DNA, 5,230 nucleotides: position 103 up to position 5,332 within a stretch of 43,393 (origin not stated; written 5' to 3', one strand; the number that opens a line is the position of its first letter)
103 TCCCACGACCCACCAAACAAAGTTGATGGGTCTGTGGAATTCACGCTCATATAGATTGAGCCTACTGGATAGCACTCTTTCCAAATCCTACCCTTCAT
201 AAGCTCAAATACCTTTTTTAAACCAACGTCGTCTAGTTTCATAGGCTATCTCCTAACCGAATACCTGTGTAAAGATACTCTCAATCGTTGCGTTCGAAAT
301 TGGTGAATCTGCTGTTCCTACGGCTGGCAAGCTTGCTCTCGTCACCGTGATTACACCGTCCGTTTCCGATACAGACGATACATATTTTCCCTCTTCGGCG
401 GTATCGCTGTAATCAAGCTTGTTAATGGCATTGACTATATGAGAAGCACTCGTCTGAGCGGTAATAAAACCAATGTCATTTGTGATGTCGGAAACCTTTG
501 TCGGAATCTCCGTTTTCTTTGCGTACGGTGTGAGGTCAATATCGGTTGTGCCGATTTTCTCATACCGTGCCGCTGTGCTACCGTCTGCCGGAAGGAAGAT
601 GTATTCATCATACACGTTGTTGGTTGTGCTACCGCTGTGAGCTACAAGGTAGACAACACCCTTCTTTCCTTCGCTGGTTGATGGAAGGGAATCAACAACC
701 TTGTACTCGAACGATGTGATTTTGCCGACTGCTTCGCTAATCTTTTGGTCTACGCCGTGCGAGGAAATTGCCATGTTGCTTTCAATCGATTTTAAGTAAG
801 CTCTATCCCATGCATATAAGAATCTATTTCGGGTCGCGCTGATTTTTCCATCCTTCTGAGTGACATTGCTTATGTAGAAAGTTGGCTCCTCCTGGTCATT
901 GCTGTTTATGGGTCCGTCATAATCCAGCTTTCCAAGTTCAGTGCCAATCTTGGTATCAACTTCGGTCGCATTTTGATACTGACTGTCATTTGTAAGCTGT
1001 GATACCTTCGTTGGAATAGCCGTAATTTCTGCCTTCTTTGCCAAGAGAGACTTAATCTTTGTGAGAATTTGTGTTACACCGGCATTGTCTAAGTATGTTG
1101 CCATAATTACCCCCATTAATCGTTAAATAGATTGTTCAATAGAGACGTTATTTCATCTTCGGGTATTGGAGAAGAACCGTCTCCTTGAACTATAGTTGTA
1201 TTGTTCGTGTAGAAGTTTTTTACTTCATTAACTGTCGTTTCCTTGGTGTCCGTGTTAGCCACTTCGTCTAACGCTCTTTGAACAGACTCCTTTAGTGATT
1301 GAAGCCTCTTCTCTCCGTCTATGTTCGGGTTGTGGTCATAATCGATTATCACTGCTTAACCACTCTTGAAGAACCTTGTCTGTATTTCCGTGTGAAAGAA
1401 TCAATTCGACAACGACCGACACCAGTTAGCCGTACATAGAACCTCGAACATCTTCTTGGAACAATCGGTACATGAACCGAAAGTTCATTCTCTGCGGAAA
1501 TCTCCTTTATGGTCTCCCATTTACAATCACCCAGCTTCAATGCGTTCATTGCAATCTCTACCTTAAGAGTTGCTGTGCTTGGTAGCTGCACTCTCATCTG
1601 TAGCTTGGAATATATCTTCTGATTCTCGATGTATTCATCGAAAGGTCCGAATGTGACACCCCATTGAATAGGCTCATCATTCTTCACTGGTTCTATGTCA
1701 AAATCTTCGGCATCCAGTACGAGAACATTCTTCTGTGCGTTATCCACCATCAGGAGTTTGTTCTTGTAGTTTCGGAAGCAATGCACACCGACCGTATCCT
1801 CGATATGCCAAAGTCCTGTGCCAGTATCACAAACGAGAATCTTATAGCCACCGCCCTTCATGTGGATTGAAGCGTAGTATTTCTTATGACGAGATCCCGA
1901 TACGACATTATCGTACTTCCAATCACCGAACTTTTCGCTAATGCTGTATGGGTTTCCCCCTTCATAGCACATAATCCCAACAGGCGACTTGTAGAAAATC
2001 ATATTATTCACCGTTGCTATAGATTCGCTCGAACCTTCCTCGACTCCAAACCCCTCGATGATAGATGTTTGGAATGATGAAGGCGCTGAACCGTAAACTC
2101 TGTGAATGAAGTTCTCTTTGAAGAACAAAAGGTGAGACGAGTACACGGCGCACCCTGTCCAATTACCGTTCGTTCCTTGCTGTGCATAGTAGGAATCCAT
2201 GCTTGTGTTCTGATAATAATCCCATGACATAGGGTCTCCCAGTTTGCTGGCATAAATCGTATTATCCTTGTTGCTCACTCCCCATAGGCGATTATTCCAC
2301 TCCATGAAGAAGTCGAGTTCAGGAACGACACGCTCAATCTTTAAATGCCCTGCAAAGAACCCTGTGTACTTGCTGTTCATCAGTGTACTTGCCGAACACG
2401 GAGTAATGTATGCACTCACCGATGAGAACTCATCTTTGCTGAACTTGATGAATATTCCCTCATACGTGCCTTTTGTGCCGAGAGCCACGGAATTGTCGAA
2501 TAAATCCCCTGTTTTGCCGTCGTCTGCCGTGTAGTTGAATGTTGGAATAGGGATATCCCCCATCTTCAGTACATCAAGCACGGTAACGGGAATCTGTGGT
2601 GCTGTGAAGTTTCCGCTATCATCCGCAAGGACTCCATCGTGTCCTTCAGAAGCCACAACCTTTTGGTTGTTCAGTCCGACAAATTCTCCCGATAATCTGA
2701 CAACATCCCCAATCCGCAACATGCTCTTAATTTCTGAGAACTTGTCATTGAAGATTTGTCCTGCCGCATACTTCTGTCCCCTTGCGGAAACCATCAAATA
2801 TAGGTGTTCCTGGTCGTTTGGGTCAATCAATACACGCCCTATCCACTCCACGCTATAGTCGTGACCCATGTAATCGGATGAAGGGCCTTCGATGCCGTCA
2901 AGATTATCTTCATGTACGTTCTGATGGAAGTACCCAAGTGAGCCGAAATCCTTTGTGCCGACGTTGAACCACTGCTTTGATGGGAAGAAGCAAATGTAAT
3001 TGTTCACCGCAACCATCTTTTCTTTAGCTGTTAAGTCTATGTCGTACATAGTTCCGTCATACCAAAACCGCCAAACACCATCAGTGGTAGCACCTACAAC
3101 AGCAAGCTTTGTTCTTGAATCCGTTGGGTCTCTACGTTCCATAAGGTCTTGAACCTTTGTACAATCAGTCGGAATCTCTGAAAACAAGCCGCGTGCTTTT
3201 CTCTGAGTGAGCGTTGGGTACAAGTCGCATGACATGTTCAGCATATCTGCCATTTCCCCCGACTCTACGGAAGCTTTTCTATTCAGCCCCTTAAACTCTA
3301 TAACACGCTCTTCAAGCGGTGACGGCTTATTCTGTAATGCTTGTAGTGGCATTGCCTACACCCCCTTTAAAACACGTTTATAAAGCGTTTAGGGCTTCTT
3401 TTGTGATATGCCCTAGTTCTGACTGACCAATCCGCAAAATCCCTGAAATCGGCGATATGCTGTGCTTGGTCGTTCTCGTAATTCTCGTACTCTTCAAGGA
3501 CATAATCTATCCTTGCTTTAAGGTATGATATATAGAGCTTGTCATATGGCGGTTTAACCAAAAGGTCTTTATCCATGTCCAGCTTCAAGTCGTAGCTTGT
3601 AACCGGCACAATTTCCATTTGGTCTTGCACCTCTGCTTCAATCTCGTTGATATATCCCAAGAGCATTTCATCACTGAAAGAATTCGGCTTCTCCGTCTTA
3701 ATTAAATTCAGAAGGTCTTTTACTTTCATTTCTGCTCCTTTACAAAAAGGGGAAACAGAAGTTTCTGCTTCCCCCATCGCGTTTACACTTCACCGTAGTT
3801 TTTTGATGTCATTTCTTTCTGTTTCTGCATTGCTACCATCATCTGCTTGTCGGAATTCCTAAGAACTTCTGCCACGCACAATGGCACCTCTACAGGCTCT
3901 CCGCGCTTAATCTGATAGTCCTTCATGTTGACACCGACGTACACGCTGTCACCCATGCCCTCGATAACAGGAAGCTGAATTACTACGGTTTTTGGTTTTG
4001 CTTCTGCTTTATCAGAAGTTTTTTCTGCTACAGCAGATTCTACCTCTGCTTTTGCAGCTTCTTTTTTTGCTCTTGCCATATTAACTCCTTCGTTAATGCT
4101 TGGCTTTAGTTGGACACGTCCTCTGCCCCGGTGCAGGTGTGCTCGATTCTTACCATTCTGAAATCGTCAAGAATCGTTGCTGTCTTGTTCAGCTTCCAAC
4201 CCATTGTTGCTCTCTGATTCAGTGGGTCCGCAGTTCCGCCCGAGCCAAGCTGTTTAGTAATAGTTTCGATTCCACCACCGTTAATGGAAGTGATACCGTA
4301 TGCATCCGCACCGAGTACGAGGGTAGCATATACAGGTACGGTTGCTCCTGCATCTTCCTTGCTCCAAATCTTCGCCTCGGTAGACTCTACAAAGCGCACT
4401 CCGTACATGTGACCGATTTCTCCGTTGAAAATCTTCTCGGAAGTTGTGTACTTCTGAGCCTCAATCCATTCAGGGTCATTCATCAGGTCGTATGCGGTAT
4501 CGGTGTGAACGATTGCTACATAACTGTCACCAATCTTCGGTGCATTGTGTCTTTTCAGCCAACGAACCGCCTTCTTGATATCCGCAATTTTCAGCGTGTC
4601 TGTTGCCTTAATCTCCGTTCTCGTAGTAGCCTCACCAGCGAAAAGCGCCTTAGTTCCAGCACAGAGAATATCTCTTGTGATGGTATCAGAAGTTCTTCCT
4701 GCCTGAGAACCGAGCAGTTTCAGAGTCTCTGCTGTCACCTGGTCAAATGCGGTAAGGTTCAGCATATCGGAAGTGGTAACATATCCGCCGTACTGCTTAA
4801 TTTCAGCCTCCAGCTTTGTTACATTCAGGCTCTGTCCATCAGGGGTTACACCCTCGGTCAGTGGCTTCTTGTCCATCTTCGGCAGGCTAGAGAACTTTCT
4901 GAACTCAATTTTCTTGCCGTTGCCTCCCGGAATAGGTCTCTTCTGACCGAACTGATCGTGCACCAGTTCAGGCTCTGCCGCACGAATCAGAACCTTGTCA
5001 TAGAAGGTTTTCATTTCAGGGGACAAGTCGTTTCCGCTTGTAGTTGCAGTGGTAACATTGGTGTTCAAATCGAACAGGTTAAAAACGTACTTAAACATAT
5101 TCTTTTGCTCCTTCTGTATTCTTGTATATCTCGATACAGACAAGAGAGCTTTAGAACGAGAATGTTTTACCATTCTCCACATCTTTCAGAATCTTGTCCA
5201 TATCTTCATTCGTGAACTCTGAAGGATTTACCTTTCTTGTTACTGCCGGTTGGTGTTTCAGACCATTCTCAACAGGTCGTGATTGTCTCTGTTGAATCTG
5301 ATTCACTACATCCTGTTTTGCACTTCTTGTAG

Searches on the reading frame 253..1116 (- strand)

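Call 12: search_protein_families(library=phrogs, proteins=[window:253-1116:-], max_evalue=0.001)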
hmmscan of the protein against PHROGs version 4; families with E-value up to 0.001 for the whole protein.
window:253-1116:- (287 aa): 2 families
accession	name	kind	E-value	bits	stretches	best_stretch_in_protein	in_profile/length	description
phrog_24103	-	unknown function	1.4e-19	71.9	1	6-206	3-186/197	-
phrog_18608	-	unknown function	0.00034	21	0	23-71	292-338/416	-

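Call 70: search_protein_families(library=pfam, proteins=[window:253-1116:-], max_evalue=0.01)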
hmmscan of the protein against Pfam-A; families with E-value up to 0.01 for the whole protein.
window:253-1116:- (287 aa): 0 families

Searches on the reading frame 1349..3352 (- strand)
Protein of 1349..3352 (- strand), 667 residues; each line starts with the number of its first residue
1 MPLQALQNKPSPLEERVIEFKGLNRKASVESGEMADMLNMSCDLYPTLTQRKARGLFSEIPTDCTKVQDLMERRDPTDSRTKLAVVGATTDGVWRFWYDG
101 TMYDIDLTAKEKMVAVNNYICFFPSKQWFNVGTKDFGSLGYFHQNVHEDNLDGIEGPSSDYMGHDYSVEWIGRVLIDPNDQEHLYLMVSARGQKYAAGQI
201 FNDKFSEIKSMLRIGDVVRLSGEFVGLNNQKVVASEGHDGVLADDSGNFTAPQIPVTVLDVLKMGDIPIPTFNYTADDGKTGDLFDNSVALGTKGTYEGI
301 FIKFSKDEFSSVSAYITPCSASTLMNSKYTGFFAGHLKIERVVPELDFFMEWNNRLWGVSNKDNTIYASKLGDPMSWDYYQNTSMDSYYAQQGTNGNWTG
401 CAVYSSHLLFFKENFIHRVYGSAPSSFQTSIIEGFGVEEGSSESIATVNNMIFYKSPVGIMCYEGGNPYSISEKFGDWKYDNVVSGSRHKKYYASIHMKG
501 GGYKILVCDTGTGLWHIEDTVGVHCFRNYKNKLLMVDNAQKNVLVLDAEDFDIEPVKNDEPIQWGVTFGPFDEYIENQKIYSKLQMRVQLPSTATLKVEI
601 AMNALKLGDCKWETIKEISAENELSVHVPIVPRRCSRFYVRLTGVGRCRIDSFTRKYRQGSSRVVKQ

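Call 12: search_protein_families(library=phrogs, proteins=[window:1349-3352:-], max_evalue=0.001)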
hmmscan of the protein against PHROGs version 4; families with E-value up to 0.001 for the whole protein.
window:1349-3352:- (667 aa): 1 family
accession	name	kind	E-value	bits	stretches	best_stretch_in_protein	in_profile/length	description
phrog_511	-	head and packaging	3.2e-50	172.4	1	338-661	556-859/862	internal virion protein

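Call 70: search_protein_families(library=pfam, proteins=[window:1349-3352:-], max_evalue=0.01)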
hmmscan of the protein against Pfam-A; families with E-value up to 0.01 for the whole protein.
window:1349-3352:- (667 aa): 0 families

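Call 78: search_solved_structures(query=window:1349-3352:-, max_evalue=1)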
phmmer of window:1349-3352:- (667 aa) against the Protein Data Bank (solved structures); distinct sequences matched with E-value up to 1: 0.

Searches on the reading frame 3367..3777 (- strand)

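Call 12: search_protein_families(library=phrogs, proteins=[window:3367-3777:-], max_evalue=0.001)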
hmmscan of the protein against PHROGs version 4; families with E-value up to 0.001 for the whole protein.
window:3367-3777:- (136 aa): 1 family
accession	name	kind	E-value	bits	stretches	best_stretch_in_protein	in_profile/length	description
phrog_12105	-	unknown function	7.4e-19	69.2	1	17-122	1-113/123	-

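Call 70: search_protein_families(library=pfam, proteins=[window:3367-3777:-], max_evalue=0.01)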
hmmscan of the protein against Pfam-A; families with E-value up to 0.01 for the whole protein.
window:3367-3777:- (136 aa): 0 families

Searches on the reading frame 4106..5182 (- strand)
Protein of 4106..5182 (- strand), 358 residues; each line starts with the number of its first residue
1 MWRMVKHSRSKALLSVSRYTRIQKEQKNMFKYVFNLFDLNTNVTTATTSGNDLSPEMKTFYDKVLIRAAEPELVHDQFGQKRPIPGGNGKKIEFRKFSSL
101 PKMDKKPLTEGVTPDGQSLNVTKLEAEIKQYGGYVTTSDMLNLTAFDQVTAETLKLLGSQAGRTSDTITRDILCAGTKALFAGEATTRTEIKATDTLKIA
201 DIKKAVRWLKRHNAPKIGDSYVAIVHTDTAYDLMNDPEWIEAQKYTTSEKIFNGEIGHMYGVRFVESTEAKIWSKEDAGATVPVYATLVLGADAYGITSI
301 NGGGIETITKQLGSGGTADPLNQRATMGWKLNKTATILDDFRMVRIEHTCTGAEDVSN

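Call 12: search_protein_families(library=phrogs, proteins=[window:4106-5182:-], max_evalue=0.001)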
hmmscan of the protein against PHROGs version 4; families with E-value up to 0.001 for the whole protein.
window:4106-5182:- (358 aa): 4 families
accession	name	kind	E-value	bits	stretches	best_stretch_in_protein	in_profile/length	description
phrog_1357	-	head and packaging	1e-86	292.1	1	32-350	8-346/356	major head protein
phrog_544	-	head and packaging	1.3e-09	38.9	1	85-307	42-241/282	major head protein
phrog_267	-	head and packaging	7.9e-07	29.5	1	87-270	70-259/410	major head protein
phrog_334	-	head and packaging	3.4e-05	24.1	1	178-268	170-280/381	major head protein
